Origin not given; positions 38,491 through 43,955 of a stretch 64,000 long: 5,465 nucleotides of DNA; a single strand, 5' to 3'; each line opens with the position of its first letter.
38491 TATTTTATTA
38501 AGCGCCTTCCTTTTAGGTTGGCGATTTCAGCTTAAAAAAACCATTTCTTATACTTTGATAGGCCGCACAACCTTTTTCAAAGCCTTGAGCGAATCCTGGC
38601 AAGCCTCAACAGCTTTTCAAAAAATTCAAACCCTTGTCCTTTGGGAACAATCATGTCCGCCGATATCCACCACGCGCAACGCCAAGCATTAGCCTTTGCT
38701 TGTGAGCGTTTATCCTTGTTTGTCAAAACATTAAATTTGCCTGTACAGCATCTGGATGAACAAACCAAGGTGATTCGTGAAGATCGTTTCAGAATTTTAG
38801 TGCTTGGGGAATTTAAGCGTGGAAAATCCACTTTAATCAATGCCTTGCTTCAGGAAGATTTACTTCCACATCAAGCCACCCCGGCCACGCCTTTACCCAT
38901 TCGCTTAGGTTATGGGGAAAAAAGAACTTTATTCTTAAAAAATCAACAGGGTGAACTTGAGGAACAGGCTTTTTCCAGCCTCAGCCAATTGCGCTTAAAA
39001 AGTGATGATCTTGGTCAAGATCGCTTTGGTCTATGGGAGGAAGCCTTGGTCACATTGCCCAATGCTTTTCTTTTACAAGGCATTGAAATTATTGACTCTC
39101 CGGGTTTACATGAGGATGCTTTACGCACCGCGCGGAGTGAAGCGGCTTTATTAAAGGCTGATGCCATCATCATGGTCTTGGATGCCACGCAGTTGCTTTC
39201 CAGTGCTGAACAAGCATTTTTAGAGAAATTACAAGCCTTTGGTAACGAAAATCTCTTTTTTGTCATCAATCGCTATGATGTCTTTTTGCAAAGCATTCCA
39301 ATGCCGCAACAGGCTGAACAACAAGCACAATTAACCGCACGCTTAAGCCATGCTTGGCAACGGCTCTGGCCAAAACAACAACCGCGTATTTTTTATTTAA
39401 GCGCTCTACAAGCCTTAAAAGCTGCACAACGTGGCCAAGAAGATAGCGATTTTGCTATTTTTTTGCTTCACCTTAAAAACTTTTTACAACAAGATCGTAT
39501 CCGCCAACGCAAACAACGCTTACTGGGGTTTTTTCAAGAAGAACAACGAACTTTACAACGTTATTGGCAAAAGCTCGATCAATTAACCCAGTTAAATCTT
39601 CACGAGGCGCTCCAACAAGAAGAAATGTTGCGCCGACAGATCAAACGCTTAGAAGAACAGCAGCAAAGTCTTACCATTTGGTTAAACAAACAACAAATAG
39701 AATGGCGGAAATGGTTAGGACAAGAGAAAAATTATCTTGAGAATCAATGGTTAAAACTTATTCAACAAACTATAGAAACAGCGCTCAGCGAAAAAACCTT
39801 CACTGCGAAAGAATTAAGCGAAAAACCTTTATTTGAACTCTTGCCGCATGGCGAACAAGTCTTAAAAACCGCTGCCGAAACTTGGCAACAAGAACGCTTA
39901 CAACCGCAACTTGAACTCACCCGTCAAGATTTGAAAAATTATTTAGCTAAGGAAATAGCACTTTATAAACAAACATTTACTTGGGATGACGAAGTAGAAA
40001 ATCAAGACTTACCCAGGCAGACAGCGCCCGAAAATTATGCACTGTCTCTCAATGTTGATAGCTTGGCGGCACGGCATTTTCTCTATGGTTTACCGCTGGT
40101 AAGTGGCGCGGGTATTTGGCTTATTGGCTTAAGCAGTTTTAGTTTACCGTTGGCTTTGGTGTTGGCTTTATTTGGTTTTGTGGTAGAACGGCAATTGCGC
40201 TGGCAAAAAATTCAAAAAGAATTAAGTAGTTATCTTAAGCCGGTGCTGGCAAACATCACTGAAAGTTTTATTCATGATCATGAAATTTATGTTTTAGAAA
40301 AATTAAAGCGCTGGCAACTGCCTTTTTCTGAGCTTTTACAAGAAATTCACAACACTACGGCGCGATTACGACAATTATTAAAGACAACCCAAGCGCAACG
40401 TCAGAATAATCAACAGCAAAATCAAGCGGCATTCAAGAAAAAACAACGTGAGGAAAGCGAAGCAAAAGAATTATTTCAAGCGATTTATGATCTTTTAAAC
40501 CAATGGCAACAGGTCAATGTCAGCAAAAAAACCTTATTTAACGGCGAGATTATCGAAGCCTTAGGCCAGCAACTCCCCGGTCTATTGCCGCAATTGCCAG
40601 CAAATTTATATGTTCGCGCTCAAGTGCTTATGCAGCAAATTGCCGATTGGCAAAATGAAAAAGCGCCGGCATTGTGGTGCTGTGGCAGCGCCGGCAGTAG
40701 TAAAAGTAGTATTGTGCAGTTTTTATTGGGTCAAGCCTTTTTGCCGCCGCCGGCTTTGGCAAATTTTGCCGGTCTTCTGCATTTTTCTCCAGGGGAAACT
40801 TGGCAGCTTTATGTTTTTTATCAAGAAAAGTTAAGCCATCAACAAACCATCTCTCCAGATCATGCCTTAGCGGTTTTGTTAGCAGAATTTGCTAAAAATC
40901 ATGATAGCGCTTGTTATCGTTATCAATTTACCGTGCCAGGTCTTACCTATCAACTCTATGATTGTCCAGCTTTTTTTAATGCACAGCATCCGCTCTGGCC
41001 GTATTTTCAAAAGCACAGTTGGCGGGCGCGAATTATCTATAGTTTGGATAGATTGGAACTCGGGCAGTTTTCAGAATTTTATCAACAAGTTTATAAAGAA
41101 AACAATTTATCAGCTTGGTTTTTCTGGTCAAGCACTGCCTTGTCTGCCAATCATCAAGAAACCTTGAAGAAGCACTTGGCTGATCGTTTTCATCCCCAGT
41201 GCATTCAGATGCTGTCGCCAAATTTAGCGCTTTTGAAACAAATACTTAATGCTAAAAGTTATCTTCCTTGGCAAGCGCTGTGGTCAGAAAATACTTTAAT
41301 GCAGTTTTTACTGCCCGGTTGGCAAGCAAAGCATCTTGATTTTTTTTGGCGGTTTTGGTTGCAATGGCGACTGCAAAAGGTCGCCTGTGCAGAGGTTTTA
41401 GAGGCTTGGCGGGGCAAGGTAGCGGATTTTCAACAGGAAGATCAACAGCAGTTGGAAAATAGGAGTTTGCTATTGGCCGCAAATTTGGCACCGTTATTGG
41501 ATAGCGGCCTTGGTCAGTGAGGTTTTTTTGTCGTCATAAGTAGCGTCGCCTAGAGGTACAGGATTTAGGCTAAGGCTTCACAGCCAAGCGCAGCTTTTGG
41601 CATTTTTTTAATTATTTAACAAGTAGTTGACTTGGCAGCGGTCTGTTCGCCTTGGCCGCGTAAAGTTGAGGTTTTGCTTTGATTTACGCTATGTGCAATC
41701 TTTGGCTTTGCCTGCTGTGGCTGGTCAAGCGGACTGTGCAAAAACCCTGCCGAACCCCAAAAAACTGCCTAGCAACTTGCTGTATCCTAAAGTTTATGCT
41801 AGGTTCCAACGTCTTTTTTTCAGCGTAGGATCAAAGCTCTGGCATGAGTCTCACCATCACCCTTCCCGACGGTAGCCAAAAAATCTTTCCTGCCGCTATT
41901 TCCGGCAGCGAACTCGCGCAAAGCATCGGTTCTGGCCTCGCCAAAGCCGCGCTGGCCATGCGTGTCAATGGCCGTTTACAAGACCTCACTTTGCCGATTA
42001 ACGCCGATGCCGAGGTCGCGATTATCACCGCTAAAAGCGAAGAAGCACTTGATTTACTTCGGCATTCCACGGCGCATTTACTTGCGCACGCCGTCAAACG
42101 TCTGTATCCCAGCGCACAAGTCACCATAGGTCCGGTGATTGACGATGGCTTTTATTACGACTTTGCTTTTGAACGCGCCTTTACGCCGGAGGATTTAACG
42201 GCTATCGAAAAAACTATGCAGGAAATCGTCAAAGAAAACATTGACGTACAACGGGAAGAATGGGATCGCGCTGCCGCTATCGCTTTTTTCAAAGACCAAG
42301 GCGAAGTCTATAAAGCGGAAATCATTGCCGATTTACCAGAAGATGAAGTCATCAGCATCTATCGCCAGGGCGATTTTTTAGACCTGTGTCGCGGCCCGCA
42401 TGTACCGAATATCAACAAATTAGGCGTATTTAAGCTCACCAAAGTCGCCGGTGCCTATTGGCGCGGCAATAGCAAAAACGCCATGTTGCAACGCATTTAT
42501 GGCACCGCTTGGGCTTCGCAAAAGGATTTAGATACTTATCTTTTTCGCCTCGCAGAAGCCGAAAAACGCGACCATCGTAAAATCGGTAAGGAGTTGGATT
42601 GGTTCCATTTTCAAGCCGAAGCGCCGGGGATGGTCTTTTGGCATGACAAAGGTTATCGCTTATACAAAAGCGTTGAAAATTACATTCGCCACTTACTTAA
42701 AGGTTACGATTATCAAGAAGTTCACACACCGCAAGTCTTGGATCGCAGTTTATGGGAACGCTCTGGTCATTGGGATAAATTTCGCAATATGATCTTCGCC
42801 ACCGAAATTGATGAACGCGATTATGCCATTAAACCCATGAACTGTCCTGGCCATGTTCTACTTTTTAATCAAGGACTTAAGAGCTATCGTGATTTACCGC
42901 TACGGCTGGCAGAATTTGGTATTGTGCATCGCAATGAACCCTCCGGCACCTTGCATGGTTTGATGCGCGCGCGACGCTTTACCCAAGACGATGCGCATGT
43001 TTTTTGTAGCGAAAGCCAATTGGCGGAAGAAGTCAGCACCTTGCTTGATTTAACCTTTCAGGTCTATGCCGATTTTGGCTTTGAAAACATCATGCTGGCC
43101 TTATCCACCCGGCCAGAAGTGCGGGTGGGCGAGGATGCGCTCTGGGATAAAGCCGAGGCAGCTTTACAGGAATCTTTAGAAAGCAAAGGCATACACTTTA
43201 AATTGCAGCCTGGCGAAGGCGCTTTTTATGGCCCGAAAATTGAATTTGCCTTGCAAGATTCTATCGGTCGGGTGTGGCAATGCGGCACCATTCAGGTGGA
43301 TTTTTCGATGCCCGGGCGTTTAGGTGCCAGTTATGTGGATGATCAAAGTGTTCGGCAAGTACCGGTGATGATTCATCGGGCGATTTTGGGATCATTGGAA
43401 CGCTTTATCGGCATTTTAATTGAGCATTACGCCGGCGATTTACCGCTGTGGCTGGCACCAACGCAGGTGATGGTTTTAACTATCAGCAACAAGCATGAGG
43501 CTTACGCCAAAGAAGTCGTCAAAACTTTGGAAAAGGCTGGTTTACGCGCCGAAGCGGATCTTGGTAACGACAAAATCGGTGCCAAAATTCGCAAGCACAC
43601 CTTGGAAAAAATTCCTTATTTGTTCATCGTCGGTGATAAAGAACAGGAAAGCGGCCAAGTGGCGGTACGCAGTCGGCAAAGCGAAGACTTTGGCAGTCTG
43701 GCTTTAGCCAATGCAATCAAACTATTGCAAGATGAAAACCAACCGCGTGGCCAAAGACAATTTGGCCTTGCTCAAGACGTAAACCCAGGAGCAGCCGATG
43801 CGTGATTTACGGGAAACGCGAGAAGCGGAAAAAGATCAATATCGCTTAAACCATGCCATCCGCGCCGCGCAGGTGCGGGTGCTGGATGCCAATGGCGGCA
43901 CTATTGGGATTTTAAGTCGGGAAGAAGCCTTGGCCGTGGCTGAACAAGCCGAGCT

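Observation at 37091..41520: Three-gene membrane module: B-box zinc-finger protein, 379-aa anchored protein and a 959-aa dynamin-like GTPase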

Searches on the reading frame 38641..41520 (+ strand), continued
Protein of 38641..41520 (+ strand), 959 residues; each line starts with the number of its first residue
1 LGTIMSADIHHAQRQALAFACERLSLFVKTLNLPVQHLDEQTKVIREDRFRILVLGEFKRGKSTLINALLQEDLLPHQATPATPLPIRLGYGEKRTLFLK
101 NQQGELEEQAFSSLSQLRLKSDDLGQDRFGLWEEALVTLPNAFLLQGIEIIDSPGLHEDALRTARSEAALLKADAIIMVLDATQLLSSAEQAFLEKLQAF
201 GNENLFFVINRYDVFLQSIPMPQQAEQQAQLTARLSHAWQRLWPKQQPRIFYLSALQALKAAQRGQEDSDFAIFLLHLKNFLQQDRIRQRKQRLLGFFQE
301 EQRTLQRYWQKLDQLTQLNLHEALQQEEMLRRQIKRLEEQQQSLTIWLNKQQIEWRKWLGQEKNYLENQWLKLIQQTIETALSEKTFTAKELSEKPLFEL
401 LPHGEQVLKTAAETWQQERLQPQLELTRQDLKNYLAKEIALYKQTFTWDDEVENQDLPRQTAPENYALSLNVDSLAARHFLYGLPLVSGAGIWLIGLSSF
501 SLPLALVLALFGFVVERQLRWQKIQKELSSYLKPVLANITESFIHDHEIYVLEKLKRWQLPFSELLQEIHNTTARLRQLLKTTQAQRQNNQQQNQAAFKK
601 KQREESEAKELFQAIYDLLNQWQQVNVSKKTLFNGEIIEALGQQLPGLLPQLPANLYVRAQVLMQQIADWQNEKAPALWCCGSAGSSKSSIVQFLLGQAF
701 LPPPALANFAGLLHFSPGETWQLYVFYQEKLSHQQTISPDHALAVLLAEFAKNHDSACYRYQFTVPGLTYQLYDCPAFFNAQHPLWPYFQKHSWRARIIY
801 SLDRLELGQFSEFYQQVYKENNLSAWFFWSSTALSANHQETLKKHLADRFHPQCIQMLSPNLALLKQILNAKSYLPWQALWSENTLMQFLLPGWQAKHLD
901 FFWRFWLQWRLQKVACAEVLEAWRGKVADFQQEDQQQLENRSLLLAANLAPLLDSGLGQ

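Call 49: fold_search(model_id=the predicted structure, library=pdb)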
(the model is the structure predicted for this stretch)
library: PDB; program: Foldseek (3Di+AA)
matches with E <= 10: 547; with E <= 0.001: 112
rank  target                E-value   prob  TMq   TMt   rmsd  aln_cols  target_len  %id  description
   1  2j69_A                3.9e-19  1.00  0.34  0.45  12.2       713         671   18  Bacterial dynamin-like protein BDLP (released 2006-12-04)
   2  2j68                  1.9e-16  1.00  0.36  0.45  10.5       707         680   18  Bacterial dynamin-like protein BDLP, GDP bound (released 2006-12-04)
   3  6j72                  1.1e-12  1.00  0.30  0.46  22.2       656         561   16  Crystal structure of IniA from Mycobacterium smegmatis with GTP bound (released 2019-09-11)
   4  7zw6_A                2.2e-12  1.00  0.24  0.29  40.1       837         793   15  Oligomeric structure of SynDLP (released 2023-04-19)
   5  6j73_B                1.2e-11  1.00  0.28  0.45  24.9       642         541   16  Crystal structure of IniA from Mycobacterium smegmatis (released 2019-09-11)
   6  5oxf_A                1.8e-11  1.00  0.24  0.30  49.6       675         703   17  An oligomerised bacterial dynamin pair provides a mechanism for the long range sensing and tethering of membranes (released 2018-09-05)
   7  6j73_A                3.5e-11  1.00  0.28  0.46  23.7       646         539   15  Crystal structure of IniA from Mycobacterium smegmatis (released 2019-09-11)
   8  5owv_C                1.1e-10  1.00  0.20  0.29  35.5       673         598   16  An oligomerised bacterial dynamin pair provides a mechanism for the long-range sensing and tethering of membranes (released 2018-09-05)
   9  5yew_B                1.4e-10  1.00  0.22  0.51   7.9       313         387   21  Structural basis for GTP hydrolysis and conformational change of mitofusin 1 in mediating mitochondrial fusion (released 2018-01-31)
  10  9em7_A                1.5e-10  1.00  0.23  0.28  42.0       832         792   15  Oligomeric structure of SynDLP in presence of GTP (released 2024-09-11)
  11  6jfm_B                1.5e-10  1.00  0.25  0.52  10.7       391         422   18  Mitofusin2 (MFN2)_T111D (released 2019-11-13)
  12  6jfm_A                2.0e-10  1.00  0.24  0.51  10.4       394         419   17  Mitofusin2 (MFN2)_T111D (released 2019-11-13)
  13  5owv_A                2.5e-10  1.00  0.23  0.31  48.3       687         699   15  An oligomerised bacterial dynamin pair provides a mechanism for the long-range sensing and tethering of membranes (released 2018-09-05)
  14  9kfe                  2.9e-10  1.00  0.22  0.51   6.2       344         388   17  Truncated Fzo1 with modified LB, GTP-bound (released 2025-08-27)
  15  5yew_A                3.2e-10  1.00  0.21  0.49   7.5       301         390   19  Structural basis for GTP hydrolysis and conformational change of mitofusin 1 in mediating mitochondrial fusion (released 2018-01-31)
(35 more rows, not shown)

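Call 70: search_protein_families(library=phrogs, proteins=[window:38653-41520:+], max_evalue=0.01)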
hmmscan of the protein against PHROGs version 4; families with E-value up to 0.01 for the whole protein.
window:38653-41520:+ (955 aa): 0 families

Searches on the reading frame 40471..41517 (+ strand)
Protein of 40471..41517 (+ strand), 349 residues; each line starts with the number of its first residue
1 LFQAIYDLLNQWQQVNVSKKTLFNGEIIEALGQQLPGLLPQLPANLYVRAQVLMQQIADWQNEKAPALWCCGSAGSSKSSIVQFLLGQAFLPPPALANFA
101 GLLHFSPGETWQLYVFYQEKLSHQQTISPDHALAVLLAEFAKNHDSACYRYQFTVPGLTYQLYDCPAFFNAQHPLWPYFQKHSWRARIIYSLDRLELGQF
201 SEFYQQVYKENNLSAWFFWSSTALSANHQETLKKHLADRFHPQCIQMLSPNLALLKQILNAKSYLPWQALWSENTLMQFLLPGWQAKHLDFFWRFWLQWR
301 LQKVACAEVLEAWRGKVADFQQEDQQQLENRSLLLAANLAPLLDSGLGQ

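Call 39: search_protein_families(library=pfam, proteins=[window:40471-41517:+], max_evalue=10)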
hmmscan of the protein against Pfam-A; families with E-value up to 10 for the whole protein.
seq(349 aa): 1 family
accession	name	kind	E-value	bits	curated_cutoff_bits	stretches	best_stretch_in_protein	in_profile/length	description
PF24883.2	NPHP3_N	-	0.0031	18.2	24.8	1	55-146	10-85/164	Nephrocystin 3, N-terminal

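Call 57: search_protein_representatives(alignment_id=A4)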
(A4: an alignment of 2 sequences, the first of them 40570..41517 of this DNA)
Query: 2 sequences, 327 profile positions. Proteins with E-value up to 0.001 (for the whole library): 1; up to 1e-10: 1; up to 1e-30: 1. The best 1 are listed.
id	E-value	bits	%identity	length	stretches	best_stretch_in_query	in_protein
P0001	4.8e-190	647.2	-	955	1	1-312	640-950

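Call 59: find_related_loci(query=A4, collection=viral_contigs, flank=5000)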
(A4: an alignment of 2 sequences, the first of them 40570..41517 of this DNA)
Query A4 (316 aa) in viral_contigs; peptide patterns used: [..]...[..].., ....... (x = any residue, [..] = any of these).
109 stretches matched a pattern, but none encodes a relative of the query by tblastn (E <= 1e-3).

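Call 60: find_related_loci(query=A4, collection=metagenome_contigs, flank=10000)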
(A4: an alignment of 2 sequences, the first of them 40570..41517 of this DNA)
Query A4 (316 aa) in metagenome_contigs; peptide patterns used: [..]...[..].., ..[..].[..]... (x = any residue, [..] = any of these).
600 stretches matched a pattern, but none encodes a relative of the query by tblastn (E <= 1e-3).

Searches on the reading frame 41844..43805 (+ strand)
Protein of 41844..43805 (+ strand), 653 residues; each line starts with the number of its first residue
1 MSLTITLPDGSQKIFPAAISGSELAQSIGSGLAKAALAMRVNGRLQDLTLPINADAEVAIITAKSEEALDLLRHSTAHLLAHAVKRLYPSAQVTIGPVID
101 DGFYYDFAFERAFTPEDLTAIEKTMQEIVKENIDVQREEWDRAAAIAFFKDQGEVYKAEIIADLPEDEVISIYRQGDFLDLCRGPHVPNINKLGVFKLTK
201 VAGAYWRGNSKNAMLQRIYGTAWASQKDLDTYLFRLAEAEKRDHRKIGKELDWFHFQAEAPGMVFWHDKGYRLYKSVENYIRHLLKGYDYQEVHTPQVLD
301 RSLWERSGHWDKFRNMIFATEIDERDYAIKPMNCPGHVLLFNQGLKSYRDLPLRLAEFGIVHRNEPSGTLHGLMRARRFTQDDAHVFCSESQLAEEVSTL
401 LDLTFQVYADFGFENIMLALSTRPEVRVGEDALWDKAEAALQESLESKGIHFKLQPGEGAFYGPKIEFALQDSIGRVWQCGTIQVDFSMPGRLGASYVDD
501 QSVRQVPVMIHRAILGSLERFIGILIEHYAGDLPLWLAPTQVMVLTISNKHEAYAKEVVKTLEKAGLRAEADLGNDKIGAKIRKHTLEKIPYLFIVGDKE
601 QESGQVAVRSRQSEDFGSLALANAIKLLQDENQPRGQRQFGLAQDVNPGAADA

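Call 25: list_cluster_members(proteins=[window:41844-43805:+, P0001, P0121, P0124, window:32155-32760:+, window:34836-37061:+])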
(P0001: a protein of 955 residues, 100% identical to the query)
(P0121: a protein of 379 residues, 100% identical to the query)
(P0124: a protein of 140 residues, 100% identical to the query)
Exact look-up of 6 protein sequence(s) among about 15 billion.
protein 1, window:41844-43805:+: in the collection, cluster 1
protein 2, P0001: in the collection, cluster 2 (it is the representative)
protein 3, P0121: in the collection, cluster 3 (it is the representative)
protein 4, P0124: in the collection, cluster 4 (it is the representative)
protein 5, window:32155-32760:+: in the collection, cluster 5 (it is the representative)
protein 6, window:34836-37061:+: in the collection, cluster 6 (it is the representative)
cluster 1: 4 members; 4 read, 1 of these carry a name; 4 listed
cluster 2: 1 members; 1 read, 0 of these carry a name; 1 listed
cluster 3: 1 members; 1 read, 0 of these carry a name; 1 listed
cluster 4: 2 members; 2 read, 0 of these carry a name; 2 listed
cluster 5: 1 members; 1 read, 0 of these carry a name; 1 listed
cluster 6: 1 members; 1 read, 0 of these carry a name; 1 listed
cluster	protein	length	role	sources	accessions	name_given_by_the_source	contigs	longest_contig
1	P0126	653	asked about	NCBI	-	-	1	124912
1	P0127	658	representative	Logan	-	-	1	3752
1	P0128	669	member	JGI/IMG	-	threonyl-tRNA synthetase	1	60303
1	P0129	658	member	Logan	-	-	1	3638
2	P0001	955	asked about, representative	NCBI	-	-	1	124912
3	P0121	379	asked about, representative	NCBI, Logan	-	-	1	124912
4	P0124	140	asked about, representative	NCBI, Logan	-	-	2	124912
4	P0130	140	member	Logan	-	-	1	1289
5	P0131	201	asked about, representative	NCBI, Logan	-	-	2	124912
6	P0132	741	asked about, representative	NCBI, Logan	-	-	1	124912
